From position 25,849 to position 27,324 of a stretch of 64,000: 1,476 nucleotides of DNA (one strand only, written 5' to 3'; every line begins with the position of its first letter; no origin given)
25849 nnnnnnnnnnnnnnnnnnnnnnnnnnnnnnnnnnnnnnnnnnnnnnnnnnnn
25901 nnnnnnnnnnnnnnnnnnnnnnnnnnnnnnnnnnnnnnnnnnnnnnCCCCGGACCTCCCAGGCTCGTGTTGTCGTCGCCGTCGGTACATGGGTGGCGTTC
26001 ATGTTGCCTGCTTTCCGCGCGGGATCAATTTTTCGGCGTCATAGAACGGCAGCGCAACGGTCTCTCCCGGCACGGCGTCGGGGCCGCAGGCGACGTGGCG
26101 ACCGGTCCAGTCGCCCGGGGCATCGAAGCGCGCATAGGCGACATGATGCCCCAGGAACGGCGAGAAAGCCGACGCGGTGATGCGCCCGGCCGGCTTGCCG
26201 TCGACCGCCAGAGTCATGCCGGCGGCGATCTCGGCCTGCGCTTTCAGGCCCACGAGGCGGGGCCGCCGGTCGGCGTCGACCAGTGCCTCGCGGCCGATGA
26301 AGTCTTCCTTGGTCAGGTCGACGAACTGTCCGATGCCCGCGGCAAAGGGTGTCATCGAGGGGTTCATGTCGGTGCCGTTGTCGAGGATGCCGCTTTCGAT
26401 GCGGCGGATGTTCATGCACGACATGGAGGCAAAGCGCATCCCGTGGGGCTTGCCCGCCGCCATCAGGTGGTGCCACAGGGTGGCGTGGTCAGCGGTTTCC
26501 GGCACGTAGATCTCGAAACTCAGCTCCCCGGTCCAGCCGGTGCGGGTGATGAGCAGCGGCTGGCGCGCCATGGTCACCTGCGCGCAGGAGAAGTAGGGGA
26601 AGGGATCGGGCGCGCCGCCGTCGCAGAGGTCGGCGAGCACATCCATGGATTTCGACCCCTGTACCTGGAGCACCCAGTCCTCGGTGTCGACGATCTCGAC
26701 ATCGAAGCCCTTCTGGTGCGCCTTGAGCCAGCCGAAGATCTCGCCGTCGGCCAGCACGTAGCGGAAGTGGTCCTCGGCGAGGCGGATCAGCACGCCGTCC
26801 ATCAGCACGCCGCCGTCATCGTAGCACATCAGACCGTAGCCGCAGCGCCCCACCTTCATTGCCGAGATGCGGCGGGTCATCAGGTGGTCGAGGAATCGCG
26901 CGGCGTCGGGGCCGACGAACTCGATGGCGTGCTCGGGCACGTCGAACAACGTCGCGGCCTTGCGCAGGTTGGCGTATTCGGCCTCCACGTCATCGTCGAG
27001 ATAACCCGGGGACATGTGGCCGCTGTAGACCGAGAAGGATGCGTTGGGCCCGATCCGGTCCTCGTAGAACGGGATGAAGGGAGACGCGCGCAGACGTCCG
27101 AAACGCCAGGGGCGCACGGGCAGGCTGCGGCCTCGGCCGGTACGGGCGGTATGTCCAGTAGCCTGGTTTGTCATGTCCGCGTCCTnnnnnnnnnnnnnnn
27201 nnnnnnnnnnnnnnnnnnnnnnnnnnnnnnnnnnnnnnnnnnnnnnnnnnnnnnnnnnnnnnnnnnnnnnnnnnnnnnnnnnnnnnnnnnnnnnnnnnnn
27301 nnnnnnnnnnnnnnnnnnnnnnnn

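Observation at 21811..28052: Operon of six tandem genes, each encoding a fused double ectoine-synthase (EctC)-like cupin: 12 EctC domains in a row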

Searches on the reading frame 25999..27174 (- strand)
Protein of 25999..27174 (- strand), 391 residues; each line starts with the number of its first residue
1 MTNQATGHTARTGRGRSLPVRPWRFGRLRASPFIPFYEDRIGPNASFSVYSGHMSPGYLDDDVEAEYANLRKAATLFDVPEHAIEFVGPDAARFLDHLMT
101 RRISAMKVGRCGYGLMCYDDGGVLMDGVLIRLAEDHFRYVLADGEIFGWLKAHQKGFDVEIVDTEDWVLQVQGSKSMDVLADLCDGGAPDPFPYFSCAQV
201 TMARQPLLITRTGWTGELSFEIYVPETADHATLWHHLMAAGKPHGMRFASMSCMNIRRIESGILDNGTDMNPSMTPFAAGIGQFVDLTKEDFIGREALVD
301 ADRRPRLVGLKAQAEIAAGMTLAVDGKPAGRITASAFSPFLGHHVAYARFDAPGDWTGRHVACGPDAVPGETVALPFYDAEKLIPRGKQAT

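Call 4: search_protein_families(library=pfam, proteins=[window:25999-27174:-], max_evalue=0.01)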
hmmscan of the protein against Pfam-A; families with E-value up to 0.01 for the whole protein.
window:25999-27174:- (391 aa): 2 families
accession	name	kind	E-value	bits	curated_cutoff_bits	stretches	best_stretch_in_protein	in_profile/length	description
PF01571.26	GCV_T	-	1.3e-52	179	25.6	1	44-282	9-253/255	Aminomethyltransferase folate-binding domain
PF08669.17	GCV_T_C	-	2e-09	37.6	25.9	1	306-379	2-80/80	Glycine cleavage T-protein C-terminal barrel domain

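Call 5: search_protein_families(library=ncbifam, proteins=[window:25999-27174:-], max_evalue=0.01)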
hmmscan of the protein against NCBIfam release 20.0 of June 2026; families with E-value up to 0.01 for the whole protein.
window:25999-27174:- (391 aa): 8 families
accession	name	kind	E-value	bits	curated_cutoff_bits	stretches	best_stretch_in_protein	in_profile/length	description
NF053776.1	TmaoDeMthMsil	equivalog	3.7e-57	194.4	1100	1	46-383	400-759/763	trimethylamine N-oxide demethylase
NF001567.0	PRK00389.1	subfamily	1.9e-52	178.4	300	1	37-382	9-357/359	glycine cleavage system aminomethyltransferase GcvT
NF009133.0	PRK12486.1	equivalog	2.8e-47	161.4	410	1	27-349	11-338/369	dimethylsulfoniopropionate demethylase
TIGR01372.1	soxA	subfamily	3.8e-46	157.4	1164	1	60-358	643-965/996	sarcosine oxidase subunit alpha family protein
TIGR00528.1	gcvT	equivalog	1.9e-38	132.3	235.85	1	44-355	14-335/362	glycine cleavage system aminomethyltransferase GcvT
NF010093.0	PRK13579.1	equivalog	7.2e-29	100.7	459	1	44-362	22-346/371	glycine cleavage system aminomethyltransferase GcvT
NF047885.1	VanMgalDeMLigM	equivalog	4.3e-17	62.2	580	1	66-264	38-251/461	vanillate/3-O-methylgallate O-demethylase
NF047633.1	SyrngDmethDesA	equivalog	4.8e-17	61.6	800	1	65-263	38-249/453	syringate O-demethylase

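Call 54: search_solved_structures(query=window:25999-27174:-, max_evalue=1e-10)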
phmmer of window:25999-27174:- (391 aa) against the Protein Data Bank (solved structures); distinct sequences matched with E-value up to 1e-10: 20.
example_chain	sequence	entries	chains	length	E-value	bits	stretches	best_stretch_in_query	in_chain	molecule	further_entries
1woo_A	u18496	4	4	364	1.9e-41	145.3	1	35-378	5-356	Aminomethyltransferase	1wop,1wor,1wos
9q5a_A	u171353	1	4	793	9.7e-41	143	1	36-387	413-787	Trimethylamine N-oxide Demethylase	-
9q59_A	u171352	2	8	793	1e-40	143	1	36-387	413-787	trimethylamine N-oxide demethylase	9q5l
1yx2_A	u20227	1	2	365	1.7e-38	135.6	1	29-378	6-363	Aminomethyltransferase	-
3tfh_A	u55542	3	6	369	8.5e-30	107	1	26-314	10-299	GcvT-like Aminomethyltransferase protein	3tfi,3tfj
1vlo_A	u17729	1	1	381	2.1e-25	92.5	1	28-350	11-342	Aminomethyltransferase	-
3gir_A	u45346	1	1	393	1.8e-24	89.4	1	33-348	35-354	Aminomethyltransferase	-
3a8i_A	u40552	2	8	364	2.7e-24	88.9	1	35-350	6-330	Aminomethyltransferase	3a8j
1vrq_A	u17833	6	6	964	3.9e-24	88.3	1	59-302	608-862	Sarcosine oxidase alpha subunit | Subunit alpha of sarcosine oxidase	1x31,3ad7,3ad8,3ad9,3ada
3a8k_A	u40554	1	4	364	1.1e-23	86.8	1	35-350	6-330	Aminomethyltransferase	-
2gag_A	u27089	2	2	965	3.8e-23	85.1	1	63-303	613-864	heterotetrameric sarcosine oxidase alpha-subunit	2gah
1pj5_A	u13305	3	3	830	2.4e-22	82.5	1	65-348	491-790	N,N-dimethylglycine oxidase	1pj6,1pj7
3gsi_A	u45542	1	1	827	2.7e-21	79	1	65-348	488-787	N,N-dimethylglycine oxidase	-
5l46_A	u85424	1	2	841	8.1e-19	70.8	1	63-350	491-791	Dimethylglycine dehydrogenase, mitochondrial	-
4pab_A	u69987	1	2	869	1.6e-16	63.3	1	65-348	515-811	Dimethylglycine dehydrogenase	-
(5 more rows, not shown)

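Call 75: find_homologous_proteins(query=window:25999-27174:-, max_evalue=1e-60)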
Query window:25999-27174:- (391 aa): 1526 proteins with E <= 1e-60 among 8000 candidates; the best 120 are listed.
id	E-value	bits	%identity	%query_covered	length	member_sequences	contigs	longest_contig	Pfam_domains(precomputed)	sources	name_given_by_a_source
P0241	1.1e-270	915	100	100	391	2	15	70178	PF01571.27,PF08669.18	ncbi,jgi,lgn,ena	jgi:glycine cleavage system aminomethyltransferase T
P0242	1.3e-236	803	87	100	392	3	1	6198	PF01571.27,PF08669.18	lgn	-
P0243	5.0e-228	775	85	99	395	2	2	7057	PF01571.27,PF08669.18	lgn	-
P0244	3.8e-223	759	83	99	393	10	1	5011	PF01571.27,PF08669.18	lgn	-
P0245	2.3e-202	690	75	100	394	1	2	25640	PF01571.27,PF08669.18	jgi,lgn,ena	-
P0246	4.0e-202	689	76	98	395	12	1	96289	PF01571.27,PF08669.18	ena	-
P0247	4.1e-202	689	77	98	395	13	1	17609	PF01571.27,PF08669.18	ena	-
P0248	3.9e-200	683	74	100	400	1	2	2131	PF01571.27,PF08669.18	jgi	jgi:glycine cleavage system aminomethyltransferase T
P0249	7.0e-200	682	77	97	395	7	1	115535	PF01571.27,PF08669.18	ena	-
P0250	2.8e-198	677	73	99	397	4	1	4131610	PF01571.27,PF08669.18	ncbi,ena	-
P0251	8.4e-198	675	77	96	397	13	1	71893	PF01571.27,PF08669.18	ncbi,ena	-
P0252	1.8e-197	674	75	99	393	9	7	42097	PF01571.27,PF08669.18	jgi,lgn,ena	-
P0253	2.3e-197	674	76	96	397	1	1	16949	PF01571.27,PF08669.18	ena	-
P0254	2.3e-197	674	75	96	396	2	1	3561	PF01571.27,PF08669.18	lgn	-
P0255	1.4e-195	668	75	99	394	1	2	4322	PF01571.27,PF08669.18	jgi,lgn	jgi:aminomethyltransferase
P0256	2.0e-193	661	75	95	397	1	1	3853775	PF01571.27,PF08669.18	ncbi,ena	-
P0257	3.5e-192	657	74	96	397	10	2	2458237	PF01571.27,PF08669.18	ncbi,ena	-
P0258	2.4e-187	641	72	99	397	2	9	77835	PF01571.27,PF08669.18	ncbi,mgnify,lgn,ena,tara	mgnify:CR=1 FL=1|tara:strand:- start:4512 stop:5705 length:1194 start_codon:yes stop_codon:yes gene_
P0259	4.0e-187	640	73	93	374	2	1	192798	PF01571.27,PF08669.18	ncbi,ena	-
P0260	3.9e-186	637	71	100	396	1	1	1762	PF01571.27,PF08669.18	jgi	-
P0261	2.4e-182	624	70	97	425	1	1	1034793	PF01571.27,PF08669.18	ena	-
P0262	9.5e-175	599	69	96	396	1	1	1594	PF01571.27,PF08669.18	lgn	-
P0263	7.7e-174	596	68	96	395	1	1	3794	PF01571.27,PF08669.18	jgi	jgi:aminomethyltransferase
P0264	3.1e-173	594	69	96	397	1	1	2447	PF01571.27,PF08669.18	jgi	-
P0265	2.0e-172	592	68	95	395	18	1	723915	PF01571.27,PF08669.18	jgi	jgi:glycine cleavage system aminomethyltransferase T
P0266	3.9e-171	587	68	96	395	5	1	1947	PF01571.27,PF08669.18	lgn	-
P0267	1.8e-169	582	67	95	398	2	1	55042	PF01571.27,PF08669.18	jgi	jgi:glycine cleavage system aminomethyltransferase T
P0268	4.6e-169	581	67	99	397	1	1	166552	PF01571.27,PF08669.18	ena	-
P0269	3.3e-165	568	70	90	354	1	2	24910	PF01571.27,PF08669.18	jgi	jgi:aminomethyltransferase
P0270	8.7e-165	566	66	96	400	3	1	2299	PF01571.27,PF08669.18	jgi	jgi:aminomethyltransferase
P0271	9.9e-155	533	73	80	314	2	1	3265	PF01571.27,PF08669.18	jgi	-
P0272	1.6e-148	513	76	74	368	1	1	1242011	PF01571.27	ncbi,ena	-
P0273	8.5e-136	471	71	74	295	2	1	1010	PF01571.27,PF08669.18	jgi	jgi:aminomethyltransferase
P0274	6.7e-123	428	56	90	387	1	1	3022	PF01571.27,PF08669.18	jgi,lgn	jgi:aminomethyltransferase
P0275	3.7e-118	413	53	90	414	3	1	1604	PF01571.27,PF08669.18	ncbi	-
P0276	7.4e-116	405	52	92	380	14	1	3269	PF01571.27,PF08669.18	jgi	-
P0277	2.9e-115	403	54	93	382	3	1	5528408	PF01571.27,PF08669.18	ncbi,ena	-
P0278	6.1e-115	402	51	92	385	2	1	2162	PF01571.27,PF08669.18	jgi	-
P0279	1.9e-114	401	51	92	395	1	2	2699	PF01571.27,PF08669.18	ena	-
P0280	2.6e-114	400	52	92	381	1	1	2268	PF01571.27,PF08669.18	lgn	-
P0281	3.9e-113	396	50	95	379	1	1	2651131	PF01571.27,PF08669.18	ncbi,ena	-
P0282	9.2e-113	395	51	92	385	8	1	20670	PF01571.27,PF08669.18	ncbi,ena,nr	ncbi:MAG: aminomethyltransferase family protein [Actinomycetota bacterium]|nr:aminomethyltransferase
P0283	2.1e-112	394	51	95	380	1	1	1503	PF01571.27,PF08669.18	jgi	-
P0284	3.2e-112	393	52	92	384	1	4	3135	PF01571.27,PF08669.18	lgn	-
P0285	4.2e-112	393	52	93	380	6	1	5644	PF01571.27,PF08669.18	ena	-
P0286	5.9e-112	392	50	93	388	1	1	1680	PF01571.27,PF08669.18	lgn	-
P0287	1.4e-111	391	49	97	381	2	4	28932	PF01571.27,PF08669.18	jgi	-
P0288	2.4e-111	390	52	93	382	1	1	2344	PF01571.27,PF08669.18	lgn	-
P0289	3.4e-111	390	49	93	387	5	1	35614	PF01571.27,PF08669.18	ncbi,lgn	-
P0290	4.1e-111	390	51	92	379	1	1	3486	PF01571.27,PF08669.18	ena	-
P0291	4.4e-111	390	50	96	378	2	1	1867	PF01571.27,PF08669.18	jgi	jgi:glycine cleavage system aminomethyltransferase T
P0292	4.9e-111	389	51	92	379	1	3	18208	PF01571.27,PF08669.18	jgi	jgi:aminomethyltransferase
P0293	5.9e-111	389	50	92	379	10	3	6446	PF01571.27,PF08669.18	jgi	jgi:aminomethyltransferase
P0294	5.9e-111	389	51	92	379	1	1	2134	PF01571.27,PF08669.18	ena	-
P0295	7.0e-111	389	50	95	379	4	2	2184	PF01571.27,PF08669.18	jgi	-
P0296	1.3e-110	388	50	93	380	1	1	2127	PF01571.27,PF08669.18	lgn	-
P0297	1.6e-110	388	51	92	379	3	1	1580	PF01571.27,PF08669.18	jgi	-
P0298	2.9e-110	387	50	92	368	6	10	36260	PF01571.27,PF08669.18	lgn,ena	-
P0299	4.5e-110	386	50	96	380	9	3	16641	PF01571.27,PF08669.18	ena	-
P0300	4.8e-110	386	49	95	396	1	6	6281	PF01571.27,PF08669.18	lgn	-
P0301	6.4e-110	386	49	95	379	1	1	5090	PF01571.27,PF08669.18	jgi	jgi:glycine cleavage system aminomethyltransferase T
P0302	8.4e-110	385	49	93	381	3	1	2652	PF01571.27,PF08669.18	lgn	-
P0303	9.1e-110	385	50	91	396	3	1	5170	PF01571.27,PF08669.18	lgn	-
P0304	1.4e-109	385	49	96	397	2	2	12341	PF01571.27,PF08669.18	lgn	-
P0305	1.6e-109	384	50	92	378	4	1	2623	PF01571.27,PF08669.18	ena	-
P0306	1.6e-109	384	50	93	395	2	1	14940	PF01571.27,PF08669.18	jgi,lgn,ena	-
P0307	1.6e-109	384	49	93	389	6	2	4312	PF01571.27,PF08669.18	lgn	-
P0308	2.4e-109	384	50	93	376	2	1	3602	PF01571.27,PF08669.18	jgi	jgi:glycine cleavage system aminomethyltransferase T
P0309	2.6e-109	384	50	92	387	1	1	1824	PF01571.27,PF08669.18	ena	-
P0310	2.9e-109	384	52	90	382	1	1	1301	PF01571.27,PF08669.18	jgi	jgi:aminomethyltransferase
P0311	5.7e-109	383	49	98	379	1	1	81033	PF01571.27,PF08669.18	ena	-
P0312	8.1e-109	382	52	92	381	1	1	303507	PF01571.27,PF08669.18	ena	-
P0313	8.4e-109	382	50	92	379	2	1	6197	PF01571.27,PF08669.18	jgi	-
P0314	1.0e-108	382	51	90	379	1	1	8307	PF01571.27,PF08669.18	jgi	jgi:glycine cleavage system aminomethyltransferase T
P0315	1.0e-108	382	51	92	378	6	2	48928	PF01571.27,PF08669.18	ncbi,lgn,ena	ncbi:MAG: aminomethyltransferase family protein [Thermoleophilia bacterium]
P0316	1.1e-108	382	49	95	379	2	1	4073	PF01571.27,PF08669.18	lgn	-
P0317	1.3e-108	381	50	90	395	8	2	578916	PF01571.27,PF08669.18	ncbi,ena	-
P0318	2.5e-108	381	49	92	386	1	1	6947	PF01571.27,PF08669.18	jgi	jgi:glycine cleavage system aminomethyltransferase T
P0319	3.9e-108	380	52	94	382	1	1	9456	PF01571.27,PF08669.18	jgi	-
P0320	6.2e-108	379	49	92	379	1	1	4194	PF01571.27,PF08669.18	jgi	jgi:aminomethyltransferase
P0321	7.7e-108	379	48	98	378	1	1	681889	PF01571.27,PF08669.18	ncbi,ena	-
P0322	8.2e-108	379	51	90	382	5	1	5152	PF01571.27,PF08669.18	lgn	-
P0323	8.9e-108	379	52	82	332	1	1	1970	PF01571.27,PF08669.18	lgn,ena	-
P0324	1.2e-107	378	49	97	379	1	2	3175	PF01571.27,PF08669.18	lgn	-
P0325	1.4e-107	378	49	92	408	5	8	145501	PF01571.27,PF08669.18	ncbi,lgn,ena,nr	ncbi:MAG TPA: aminomethyltransferase family protein, partial [Acidobacteriota bacterium]|nr:aminomet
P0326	1.7e-107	378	49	94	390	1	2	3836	PF01571.27,PF08669.18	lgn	-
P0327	2.4e-107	377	49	93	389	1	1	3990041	PF01571.27,PF08669.18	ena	-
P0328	2.9e-107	377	48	99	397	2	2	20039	PF01571.27,PF08669.18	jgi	jgi:glycine cleavage system aminomethyltransferase T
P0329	4.2e-107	376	50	91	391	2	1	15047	PF01571.27,PF08669.18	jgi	jgi:glycine cleavage system aminomethyltransferase T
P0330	5.9e-107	376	48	96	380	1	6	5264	PF01571.27,PF08669.18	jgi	jgi:glycine cleavage system aminomethyltransferase T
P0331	6.3e-107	376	50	92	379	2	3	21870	PF01571.27,PF08669.18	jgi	jgi:aminomethyltransferase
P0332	6.7e-107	376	47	93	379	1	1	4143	PF01571.27,PF08669.18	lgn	-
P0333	7.0e-107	376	49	92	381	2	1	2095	PF01571.27,PF08669.18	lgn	-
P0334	9.4e-107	375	50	92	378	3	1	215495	PF01571.27,PF08669.18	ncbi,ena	-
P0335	1.3e-106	375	50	92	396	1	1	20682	PF01571.27,PF08669.18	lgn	-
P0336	2.6e-106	374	48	92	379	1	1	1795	PF01571.27,PF08669.18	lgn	-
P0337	5.0e-106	373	47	93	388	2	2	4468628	PF01571.27,PF08669.18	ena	-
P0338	5.6e-106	373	49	92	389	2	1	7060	PF01571.27,PF08669.18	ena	-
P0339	6.9e-106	372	48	93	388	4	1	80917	PF01571.27,PF08669.18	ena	-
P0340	9.3e-106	372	49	92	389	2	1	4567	PF01571.27,PF08669.18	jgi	-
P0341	1.0e-105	372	49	92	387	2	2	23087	PF01571.27,PF08669.18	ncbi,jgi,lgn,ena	-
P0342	1.6e-105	371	48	94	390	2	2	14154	PF01571.27,PF08669.18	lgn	-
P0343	9.0e-105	369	50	92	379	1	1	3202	PF01571.27,PF08669.18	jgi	jgi:glycine cleavage system aminomethyltransferase T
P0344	1.0e-104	369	48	92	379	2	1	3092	PF01571.27,PF08669.18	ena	-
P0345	1.2e-104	368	47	94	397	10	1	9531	PF01571.27,PF08669.18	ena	-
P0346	1.6e-104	368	48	90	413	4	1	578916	PF01571.27,PF08669.18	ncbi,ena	-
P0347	1.7e-104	368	48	93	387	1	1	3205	PF01571.27,PF08669.18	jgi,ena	-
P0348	2.1e-104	368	47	94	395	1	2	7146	PF01571.27,PF08669.18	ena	-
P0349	2.3e-104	367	49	93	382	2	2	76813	PF01571.27,PF08669.18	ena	-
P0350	3.7e-104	367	48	92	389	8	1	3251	PF01571.27,PF08669.18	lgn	-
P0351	3.8e-104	367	51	92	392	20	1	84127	PF01571.27,PF08669.18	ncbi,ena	-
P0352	5.9e-104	366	47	92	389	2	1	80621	PF01571.27,PF08669.18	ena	-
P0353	6.2e-104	366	48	92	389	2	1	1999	PF01571.27,PF08669.18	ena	-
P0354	1.9e-103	364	51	92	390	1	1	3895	PF01571.27,PF08669.18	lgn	-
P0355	2.4e-103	364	50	90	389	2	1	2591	PF01571.27,PF08669.18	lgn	-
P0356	2.4e-103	364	50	93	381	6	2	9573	PF01571.27,PF08669.18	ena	-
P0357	3.7e-103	363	49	94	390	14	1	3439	PF01571.27,PF08669.18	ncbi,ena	-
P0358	4.3e-103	363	46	99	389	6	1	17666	PF01571.27,PF08669.18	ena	-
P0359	5.2e-103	363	48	93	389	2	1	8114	PF01571.27,PF08669.18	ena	-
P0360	5.9e-103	363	49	92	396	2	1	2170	PF01571.27,PF08669.18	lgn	-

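Call 76: find_encoding_contigs(protein=P0241, flank=3000, max_places=4)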
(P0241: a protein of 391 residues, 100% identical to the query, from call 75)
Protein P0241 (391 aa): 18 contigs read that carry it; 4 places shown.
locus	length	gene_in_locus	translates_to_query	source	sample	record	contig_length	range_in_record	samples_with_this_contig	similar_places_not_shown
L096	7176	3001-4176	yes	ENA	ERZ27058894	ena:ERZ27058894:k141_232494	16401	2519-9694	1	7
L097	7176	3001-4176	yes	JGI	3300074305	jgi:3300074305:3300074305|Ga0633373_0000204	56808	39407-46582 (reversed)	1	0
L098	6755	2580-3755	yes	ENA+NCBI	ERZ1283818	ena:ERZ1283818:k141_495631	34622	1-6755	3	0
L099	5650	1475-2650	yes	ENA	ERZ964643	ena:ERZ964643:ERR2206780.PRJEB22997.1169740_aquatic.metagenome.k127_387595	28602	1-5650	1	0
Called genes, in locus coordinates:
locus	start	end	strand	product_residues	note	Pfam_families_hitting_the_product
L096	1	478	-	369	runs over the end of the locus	PF24827:AstE_AspA_cat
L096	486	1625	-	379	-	PF24827:AstE_AspA_cat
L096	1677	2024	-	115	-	PF07883:Cupin_2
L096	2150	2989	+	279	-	PF06339:Ectoine_synth, PF07883:Cupin_2 (weak), PF06339:Ectoine_synth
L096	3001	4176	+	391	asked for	PF01571:GCV_T, PF08669:GCV_T_C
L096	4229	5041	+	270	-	PF06339:Ectoine_synth, PF14525:AraC_binding_2 (faint), PF07883:Cupin_2 (weak), PF12852:Cupin_6 (faint), PF05899:Cupin_3 (faint), PF02311:AraC_binding (faint), PF06339:Ectoine_synth, PF07883:Cupin_2 (weak)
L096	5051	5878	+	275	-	PF06339:Ectoine_synth, PF07883:Cupin_2 (weak), PF06339:Ectoine_synth, PF07883:Cupin_2 (weak)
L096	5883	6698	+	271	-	PF06339:Ectoine_synth, PF07883:Cupin_2 (weak), PF06339:Ectoine_synth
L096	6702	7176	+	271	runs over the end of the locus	PF06339:Ectoine_synth, PF07883:Cupin_2 (faint), PF06339:Ectoine_synth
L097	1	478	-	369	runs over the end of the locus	PF24827:AstE_AspA_cat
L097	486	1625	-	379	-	PF24827:AstE_AspA_cat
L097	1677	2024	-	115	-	PF07883:Cupin_2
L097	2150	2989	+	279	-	PF06339:Ectoine_synth, PF07883:Cupin_2 (weak), PF06339:Ectoine_synth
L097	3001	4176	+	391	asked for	PF01571:GCV_T, PF08669:GCV_T_C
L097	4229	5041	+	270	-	PF06339:Ectoine_synth, PF14525:AraC_binding_2 (faint), PF07883:Cupin_2 (weak), PF12852:Cupin_6 (faint), PF05899:Cupin_3 (faint), PF02311:AraC_binding (faint), PF06339:Ectoine_synth, PF07883:Cupin_2 (weak)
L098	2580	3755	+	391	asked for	PF01571:GCV_T, PF08669:GCV_T_C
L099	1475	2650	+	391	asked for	PF01571:GCV_T, PF08669:GCV_T_C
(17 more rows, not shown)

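Call 77: find_encoding_contigs(protein=P0250, flank=9000, max_places=1)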
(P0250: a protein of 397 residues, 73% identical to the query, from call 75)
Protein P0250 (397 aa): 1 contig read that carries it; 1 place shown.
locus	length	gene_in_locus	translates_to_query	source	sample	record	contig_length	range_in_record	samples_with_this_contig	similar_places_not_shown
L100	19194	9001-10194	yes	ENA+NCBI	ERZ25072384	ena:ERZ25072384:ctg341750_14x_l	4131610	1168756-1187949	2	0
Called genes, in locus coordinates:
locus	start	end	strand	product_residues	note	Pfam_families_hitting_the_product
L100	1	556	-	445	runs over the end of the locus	PF00890:FAD_binding_2 (weak), PF01134:GIDA (faint), PF01266:DAO, PF03486:HI0933_like (faint), PF07992:Pyr_redox_2 (faint), PF12831:FAD_oxidored (weak), PF13450:NAD_binding_8 (weak)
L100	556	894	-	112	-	PF01258:zf-dskA_traR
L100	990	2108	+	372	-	PF00355:Rieske, PF00848:Ring_hydroxyl_A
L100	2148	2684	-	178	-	PF00313:CSD, PF22707:S1CSD-TOTE-2 (faint), PF08206:OB_RNB (faint), PF00313:CSD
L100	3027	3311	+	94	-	PF01176:eIF-1a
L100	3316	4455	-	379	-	PF00355:Rieske, PF00848:Ring_hydroxyl_A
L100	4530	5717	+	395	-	PF02746:MR_MLE_N, PF13378:MR_MLE_C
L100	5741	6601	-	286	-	PF00892:EamA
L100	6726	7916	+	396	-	PF07690:MFS_1, PF06779:MFS_4, PF07690:MFS_1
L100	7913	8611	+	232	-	PF06764:DUF1223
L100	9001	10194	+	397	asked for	PF01571:GCV_T, PF08669:GCV_T_C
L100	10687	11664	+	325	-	PF02574:S-methyl_trans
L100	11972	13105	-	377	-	-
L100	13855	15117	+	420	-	PF06609:TRI12, PF07690:MFS_1, PF00083:Sugar_tr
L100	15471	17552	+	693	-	PF13191:AAA_16 (faint), PF13207:AAA_17 (faint), PF13401:AAA_22 (faint), PF05496:RuvB_N (faint), PF20030:bpMoxR (faint), PF25199:nSTAND_NTPase5 (faint), PF00004:AAA, PF00004:AAA, +8 more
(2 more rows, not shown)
